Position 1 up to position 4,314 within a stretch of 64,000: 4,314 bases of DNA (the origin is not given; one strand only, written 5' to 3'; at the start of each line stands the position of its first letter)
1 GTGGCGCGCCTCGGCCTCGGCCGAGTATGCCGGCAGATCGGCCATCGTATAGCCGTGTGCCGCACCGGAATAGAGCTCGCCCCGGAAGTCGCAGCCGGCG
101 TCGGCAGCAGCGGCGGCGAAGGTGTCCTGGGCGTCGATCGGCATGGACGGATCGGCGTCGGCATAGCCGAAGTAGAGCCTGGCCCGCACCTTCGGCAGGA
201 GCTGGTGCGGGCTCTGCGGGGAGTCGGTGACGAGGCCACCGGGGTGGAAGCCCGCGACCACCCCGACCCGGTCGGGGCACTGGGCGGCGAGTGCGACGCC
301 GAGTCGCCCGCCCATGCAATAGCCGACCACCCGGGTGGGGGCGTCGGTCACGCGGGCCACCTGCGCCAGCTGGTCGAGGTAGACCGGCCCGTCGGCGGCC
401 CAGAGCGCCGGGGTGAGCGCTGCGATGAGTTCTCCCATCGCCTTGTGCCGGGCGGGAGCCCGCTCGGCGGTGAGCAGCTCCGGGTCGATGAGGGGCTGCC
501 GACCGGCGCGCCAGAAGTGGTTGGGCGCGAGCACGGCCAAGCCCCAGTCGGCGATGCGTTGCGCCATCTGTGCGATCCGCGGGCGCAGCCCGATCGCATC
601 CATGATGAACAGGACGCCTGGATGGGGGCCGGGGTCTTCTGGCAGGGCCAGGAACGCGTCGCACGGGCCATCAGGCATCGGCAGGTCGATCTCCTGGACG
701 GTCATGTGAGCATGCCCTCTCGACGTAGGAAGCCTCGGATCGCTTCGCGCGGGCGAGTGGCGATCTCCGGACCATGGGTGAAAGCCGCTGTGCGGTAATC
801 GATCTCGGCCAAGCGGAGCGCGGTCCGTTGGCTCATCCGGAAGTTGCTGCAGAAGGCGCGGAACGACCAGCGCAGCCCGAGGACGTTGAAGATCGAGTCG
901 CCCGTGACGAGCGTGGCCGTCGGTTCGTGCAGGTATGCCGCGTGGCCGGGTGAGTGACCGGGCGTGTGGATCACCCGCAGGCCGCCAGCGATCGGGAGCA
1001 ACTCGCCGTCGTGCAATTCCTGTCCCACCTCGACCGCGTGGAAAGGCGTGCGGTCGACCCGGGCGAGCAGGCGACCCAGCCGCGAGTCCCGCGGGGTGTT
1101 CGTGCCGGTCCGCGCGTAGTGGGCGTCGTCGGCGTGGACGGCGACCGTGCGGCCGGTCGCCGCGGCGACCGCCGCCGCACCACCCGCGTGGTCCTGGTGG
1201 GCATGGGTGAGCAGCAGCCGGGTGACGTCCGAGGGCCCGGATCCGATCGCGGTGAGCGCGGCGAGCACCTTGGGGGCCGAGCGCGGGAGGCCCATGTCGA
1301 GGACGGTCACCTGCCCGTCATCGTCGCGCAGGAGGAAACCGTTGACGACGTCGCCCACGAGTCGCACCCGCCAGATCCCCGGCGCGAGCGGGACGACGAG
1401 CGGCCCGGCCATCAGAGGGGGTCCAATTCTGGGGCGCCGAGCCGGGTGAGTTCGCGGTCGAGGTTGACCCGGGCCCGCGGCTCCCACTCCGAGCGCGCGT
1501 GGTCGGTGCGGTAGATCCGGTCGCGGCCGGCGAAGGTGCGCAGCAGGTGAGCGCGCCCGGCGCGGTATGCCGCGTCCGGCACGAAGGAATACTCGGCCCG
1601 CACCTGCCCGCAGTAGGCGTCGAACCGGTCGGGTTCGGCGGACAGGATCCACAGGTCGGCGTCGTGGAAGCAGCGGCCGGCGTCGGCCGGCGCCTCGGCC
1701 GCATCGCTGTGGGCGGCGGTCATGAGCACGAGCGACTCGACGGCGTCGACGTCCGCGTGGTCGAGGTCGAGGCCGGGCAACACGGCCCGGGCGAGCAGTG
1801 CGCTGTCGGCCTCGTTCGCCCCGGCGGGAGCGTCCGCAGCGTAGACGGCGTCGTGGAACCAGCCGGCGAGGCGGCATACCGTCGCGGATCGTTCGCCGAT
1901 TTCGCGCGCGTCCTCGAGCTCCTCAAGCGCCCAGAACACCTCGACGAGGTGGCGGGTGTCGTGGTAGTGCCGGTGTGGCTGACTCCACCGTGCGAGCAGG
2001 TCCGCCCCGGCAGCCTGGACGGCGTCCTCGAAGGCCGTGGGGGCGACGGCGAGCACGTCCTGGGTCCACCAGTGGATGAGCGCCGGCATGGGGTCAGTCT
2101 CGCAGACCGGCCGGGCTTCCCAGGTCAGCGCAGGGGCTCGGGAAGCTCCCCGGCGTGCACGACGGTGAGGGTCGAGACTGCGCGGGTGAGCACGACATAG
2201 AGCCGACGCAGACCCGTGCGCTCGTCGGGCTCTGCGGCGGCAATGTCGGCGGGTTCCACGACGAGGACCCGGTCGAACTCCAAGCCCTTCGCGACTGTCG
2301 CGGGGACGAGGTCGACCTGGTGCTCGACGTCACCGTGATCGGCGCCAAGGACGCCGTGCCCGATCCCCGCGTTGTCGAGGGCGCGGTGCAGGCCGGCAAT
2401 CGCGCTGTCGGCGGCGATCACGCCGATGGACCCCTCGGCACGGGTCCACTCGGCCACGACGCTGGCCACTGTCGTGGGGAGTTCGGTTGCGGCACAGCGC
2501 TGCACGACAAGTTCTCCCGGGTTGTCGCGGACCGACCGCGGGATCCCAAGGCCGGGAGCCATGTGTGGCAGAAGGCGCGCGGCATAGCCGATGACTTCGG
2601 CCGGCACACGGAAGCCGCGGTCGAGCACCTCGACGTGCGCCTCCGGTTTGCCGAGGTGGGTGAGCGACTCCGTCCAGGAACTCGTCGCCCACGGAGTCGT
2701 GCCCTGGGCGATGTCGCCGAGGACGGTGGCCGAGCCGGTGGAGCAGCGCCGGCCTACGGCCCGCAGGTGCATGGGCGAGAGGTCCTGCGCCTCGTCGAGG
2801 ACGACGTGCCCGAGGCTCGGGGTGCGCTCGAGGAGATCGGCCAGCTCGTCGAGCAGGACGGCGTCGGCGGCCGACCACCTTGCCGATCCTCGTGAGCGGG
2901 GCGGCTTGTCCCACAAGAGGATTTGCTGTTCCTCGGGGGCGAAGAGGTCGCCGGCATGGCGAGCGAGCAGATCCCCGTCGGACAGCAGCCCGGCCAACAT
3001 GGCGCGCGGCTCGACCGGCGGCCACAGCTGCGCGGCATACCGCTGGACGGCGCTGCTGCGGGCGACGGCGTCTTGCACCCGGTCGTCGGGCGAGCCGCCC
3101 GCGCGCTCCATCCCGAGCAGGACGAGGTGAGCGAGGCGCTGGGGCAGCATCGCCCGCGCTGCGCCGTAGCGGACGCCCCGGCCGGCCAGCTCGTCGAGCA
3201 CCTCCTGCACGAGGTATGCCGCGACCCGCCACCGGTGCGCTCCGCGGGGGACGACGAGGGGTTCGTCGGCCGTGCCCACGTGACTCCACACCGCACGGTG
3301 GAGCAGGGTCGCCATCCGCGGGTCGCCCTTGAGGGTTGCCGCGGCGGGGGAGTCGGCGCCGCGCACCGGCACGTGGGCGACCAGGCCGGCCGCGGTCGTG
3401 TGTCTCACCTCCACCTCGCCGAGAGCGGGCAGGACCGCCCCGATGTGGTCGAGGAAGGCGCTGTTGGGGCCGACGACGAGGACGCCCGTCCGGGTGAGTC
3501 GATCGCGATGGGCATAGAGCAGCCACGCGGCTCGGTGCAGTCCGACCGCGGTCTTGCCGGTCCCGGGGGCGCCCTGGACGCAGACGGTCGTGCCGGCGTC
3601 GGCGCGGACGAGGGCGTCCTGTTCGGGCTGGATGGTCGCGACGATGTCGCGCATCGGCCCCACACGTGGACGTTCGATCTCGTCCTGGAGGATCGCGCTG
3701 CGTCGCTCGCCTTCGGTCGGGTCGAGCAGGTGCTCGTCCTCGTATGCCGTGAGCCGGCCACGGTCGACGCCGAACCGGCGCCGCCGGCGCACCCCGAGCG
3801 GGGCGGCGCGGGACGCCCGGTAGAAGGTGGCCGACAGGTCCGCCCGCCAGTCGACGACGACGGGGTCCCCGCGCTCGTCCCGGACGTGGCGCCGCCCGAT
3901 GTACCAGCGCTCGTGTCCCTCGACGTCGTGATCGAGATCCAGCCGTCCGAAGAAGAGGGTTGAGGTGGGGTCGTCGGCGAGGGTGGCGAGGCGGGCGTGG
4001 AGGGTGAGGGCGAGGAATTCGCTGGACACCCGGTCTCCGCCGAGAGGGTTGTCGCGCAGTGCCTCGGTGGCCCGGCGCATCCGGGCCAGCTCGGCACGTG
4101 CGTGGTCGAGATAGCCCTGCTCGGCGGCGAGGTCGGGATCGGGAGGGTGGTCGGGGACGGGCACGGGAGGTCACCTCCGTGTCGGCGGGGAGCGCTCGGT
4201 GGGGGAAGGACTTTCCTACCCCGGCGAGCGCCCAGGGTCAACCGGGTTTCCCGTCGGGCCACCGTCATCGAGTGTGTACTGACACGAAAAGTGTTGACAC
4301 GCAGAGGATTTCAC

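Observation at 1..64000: Hyper-abundant asymmetric octamer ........: about 1 per kb, about 30-fold over expectation, in every reading frame and in intergenic DNA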

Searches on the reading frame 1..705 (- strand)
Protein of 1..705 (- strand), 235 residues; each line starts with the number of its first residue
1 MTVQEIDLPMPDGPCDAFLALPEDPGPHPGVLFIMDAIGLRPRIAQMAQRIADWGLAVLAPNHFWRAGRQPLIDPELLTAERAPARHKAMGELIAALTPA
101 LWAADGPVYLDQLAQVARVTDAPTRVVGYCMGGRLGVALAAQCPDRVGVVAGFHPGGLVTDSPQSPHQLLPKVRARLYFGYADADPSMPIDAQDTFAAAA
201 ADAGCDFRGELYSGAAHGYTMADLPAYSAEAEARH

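Call 41: search_protein_families(library=pfam, proteins=[window:1-705:-], max_evalue=0.00001)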
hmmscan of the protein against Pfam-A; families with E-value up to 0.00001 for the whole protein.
window:1-705:- (235 aa): 1 family
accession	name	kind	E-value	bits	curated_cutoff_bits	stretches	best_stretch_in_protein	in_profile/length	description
PF01738.24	DLH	-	2e-31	109.7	21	1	16-234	2-204/217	Dienelactone hydrolase family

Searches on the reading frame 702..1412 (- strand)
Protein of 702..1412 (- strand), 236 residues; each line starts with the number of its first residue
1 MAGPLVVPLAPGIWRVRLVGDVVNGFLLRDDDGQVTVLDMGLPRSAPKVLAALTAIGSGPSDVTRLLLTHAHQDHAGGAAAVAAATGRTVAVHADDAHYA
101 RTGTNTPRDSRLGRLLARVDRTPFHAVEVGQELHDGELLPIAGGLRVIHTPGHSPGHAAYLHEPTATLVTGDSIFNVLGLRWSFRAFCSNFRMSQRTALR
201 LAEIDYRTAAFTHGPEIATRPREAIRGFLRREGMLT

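Call 41: search_protein_families(library=pfam, proteins=[window:702-1412:-], max_evalue=0.00001)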
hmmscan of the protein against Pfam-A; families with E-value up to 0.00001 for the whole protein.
window:702-1412:- (236 aa): 1 family
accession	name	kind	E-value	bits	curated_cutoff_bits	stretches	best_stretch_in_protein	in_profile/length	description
PF00753.33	Lactamase_B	-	3.6e-24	86.2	22.7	1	21-213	4-196/196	Metallo-beta-lactamase superfamily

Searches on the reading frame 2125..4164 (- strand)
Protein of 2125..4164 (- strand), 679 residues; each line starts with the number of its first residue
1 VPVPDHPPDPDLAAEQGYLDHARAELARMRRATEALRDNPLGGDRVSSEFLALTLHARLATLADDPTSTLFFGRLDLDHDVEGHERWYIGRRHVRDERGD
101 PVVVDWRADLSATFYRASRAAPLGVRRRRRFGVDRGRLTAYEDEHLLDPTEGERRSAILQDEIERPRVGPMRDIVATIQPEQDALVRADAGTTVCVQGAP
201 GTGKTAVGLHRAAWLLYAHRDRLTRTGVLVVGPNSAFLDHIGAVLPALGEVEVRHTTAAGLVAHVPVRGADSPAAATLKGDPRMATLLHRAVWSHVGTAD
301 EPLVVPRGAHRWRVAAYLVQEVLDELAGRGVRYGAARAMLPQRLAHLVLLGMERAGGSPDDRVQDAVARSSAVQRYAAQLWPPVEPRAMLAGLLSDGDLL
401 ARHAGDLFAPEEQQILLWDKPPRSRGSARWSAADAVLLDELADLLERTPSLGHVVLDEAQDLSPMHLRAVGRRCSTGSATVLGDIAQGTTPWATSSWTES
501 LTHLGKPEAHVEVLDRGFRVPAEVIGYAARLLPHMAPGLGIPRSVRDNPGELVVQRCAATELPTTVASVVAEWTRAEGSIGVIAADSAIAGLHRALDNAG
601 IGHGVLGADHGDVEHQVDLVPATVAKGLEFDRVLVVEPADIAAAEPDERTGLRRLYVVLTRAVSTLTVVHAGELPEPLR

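Call 7: search_protein_families(library=pfam, proteins=[window:2125-4164:-])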
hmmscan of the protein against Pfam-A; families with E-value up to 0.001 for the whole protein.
window:2125-4164:- (679 aa): 4 families
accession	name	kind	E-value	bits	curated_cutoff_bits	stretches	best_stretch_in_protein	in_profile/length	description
PF02562.22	PhoH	-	5.6e-05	23.2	27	0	447-504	116-174/205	PhoH-like protein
PF00580.27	UvrD-helicase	-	0.00013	22.2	23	0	179-220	2-42/271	UvrD/REP helicase N-terminal domain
PF13538.12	UvrD_C_2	-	0.00021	21.5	27.4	1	625-669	10-52/52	UvrD-like helicase C-terminal domain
PF13245.12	AAA_19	-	0.00067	20.3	25.1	0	187-233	7-49/134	AAA domain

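Call 63: search_protein_families(library=ncbifam, proteins=[window:2125-4164:-], max_evalue=0.001)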
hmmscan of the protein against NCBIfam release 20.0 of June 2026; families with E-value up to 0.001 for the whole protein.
window:2125-4164:- (679 aa): 6 families
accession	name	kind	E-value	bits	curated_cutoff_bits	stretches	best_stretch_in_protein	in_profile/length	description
NF041258.1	motor_HelR_2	exception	1.1e-101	341.2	1100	3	14-448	7-441/713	RNA polymerase recycling motor ATPase HelR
NF041465.1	HelD_MYCSM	equivalog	5.2e-96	322.3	1051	3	12-447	10-445/719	RNA polymerase recycling motor HelD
NF041254.1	motor_HelR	exception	1e-74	252.1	750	2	42-439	52-441/706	RNA polymerase recycling motor ATPase HelR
NF041464.1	HelD_BACSU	equivalog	2.8e-44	151.2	419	2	69-259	98-294/779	RNA polymerase recycling motor HelD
NF008743.0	PRK11773.1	equivalog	3.2e-06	25.8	965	0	588-671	527-615/720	DNA helicase II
TIGR01075.1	uvrD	equivalog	0.00015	20.2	1144.45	0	611-671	543-610/715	DNA helicase II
